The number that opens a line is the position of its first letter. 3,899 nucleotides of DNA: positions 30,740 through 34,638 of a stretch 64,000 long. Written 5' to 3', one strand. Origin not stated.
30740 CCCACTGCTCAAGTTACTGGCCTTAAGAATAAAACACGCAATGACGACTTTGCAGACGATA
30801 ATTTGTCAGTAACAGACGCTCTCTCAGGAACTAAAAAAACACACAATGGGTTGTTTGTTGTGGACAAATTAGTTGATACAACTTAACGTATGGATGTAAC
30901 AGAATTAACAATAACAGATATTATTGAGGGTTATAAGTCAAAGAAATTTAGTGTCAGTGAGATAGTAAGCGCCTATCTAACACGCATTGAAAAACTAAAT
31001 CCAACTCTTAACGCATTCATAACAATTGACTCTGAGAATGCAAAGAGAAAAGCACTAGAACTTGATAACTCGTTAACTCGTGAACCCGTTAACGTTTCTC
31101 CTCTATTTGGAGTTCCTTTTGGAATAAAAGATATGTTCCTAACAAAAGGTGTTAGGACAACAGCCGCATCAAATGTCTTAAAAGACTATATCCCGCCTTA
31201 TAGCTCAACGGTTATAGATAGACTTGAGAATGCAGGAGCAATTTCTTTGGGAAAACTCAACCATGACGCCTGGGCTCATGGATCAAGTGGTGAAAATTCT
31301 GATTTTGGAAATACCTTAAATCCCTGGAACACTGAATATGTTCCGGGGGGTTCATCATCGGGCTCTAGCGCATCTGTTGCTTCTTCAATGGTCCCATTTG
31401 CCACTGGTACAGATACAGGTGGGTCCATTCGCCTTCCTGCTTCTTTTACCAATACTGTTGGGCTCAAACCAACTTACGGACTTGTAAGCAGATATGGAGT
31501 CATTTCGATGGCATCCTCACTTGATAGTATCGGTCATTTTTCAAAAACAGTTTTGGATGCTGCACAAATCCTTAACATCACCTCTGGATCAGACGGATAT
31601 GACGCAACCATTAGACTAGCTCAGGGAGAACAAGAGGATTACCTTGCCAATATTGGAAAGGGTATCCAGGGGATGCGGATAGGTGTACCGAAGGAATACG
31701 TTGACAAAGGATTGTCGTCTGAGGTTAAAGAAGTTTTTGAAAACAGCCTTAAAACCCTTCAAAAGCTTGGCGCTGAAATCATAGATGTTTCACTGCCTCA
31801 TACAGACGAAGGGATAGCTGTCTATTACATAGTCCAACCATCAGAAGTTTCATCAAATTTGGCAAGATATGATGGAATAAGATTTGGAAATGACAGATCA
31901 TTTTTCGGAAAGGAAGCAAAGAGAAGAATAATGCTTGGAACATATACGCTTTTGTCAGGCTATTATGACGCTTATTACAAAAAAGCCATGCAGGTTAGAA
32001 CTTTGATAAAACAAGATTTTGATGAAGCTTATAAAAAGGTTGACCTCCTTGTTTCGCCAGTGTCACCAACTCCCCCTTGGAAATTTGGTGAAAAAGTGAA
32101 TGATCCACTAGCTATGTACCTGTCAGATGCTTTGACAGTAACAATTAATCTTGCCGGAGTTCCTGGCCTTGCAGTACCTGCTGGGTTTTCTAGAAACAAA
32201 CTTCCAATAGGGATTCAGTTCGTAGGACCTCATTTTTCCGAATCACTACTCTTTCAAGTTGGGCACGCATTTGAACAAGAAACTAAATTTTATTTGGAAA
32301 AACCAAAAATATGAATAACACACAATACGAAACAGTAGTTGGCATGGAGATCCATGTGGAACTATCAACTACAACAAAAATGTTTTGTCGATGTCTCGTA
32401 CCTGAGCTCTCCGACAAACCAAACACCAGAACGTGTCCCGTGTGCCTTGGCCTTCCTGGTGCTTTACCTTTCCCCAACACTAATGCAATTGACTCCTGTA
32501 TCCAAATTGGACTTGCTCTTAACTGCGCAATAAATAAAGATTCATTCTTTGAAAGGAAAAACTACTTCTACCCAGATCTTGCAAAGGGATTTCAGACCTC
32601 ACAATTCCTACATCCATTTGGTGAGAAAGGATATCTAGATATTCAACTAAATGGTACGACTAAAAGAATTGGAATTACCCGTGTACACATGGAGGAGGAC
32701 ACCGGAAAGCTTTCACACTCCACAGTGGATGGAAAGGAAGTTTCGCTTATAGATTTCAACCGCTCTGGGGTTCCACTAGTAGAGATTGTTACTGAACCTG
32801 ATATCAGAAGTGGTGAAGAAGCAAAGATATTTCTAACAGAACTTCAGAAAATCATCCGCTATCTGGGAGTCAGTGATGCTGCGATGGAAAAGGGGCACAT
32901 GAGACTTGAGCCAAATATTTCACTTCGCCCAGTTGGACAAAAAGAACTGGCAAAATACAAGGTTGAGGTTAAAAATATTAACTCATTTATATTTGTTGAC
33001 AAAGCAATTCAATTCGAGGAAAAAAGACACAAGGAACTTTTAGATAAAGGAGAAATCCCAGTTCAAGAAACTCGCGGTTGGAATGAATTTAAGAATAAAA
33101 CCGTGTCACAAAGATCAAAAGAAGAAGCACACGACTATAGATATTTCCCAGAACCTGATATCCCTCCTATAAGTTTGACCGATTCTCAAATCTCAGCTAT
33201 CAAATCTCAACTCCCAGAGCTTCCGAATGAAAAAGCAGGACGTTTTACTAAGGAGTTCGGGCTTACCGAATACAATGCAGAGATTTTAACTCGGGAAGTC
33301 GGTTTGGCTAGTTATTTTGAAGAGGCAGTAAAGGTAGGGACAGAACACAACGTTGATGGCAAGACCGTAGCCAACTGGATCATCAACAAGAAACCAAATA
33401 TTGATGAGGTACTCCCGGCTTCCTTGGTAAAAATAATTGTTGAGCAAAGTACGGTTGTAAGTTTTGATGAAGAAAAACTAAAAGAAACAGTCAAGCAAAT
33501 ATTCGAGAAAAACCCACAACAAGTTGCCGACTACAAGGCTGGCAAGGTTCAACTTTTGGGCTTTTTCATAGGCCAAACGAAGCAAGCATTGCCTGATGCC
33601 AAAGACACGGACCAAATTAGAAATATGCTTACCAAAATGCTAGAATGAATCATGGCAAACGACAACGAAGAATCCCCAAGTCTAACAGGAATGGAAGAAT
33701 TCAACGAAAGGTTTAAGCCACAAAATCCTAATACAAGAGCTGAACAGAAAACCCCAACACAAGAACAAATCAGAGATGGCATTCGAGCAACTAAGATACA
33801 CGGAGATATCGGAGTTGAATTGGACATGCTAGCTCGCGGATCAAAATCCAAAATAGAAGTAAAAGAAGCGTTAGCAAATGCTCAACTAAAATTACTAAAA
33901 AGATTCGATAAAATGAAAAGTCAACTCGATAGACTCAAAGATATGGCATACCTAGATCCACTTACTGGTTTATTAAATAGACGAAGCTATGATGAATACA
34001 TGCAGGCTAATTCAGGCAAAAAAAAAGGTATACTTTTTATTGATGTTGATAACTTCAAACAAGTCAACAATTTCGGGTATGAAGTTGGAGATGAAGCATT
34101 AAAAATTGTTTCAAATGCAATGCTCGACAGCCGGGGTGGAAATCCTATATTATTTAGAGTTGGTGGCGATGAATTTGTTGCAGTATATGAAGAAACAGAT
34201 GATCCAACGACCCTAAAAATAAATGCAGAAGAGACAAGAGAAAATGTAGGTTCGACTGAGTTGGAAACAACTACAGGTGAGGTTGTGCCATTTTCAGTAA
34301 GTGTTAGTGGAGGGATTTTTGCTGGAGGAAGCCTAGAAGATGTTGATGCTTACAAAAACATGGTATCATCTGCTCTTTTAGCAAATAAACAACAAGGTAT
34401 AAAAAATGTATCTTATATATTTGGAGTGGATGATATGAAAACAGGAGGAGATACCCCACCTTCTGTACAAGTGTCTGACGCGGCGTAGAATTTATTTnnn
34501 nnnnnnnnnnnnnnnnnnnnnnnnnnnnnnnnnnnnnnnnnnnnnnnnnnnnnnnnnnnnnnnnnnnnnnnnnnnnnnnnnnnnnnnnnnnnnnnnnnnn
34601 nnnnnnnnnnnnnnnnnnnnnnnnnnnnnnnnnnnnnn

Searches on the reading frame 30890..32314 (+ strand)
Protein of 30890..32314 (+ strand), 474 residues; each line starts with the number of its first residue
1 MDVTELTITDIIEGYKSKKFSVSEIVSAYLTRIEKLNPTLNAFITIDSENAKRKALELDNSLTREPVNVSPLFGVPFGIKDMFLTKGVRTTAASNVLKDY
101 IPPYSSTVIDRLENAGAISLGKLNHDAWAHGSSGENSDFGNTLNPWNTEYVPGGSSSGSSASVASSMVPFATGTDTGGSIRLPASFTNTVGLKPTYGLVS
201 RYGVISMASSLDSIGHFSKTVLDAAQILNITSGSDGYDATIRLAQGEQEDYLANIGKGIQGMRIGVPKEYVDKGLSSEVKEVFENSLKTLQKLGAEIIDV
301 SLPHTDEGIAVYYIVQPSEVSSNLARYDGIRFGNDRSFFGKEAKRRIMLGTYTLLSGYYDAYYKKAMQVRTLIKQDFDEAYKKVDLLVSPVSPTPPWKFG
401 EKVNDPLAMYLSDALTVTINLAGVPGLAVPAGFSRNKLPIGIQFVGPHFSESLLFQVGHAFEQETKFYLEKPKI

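Call 8: search_protein_families(library=pfam, proteins=[window:30890-32314:+], max_evalue=0.0001)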
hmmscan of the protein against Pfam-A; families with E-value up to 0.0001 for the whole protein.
window:30890-32314:+ (474 aa): 1 family
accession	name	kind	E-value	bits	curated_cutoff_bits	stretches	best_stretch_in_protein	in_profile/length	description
PF01425.27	Amidase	-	7.2e-135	450.9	27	1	24-454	1-444/445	Amidase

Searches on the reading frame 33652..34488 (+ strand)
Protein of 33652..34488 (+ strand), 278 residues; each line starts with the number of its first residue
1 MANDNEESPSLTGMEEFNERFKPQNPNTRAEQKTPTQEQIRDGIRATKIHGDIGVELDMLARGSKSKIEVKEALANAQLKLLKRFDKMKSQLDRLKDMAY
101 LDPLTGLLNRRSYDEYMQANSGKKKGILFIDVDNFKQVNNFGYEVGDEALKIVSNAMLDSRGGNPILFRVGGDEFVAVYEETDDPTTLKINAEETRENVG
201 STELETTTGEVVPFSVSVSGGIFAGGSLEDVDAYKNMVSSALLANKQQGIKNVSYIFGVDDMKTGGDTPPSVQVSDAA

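Call 8: search_protein_families(library=pfam, proteins=[window:33652-34488:+], max_evalue=0.0001)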
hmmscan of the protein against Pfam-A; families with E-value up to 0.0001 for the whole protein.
window:33652-34488:+ (278 aa): 1 family
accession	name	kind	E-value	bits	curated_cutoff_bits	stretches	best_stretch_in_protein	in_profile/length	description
PF00990.26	GGDEF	-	1.3e-20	74.2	23.8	1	99-249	1-158/161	Diguanylate cyclase, GGDEF domain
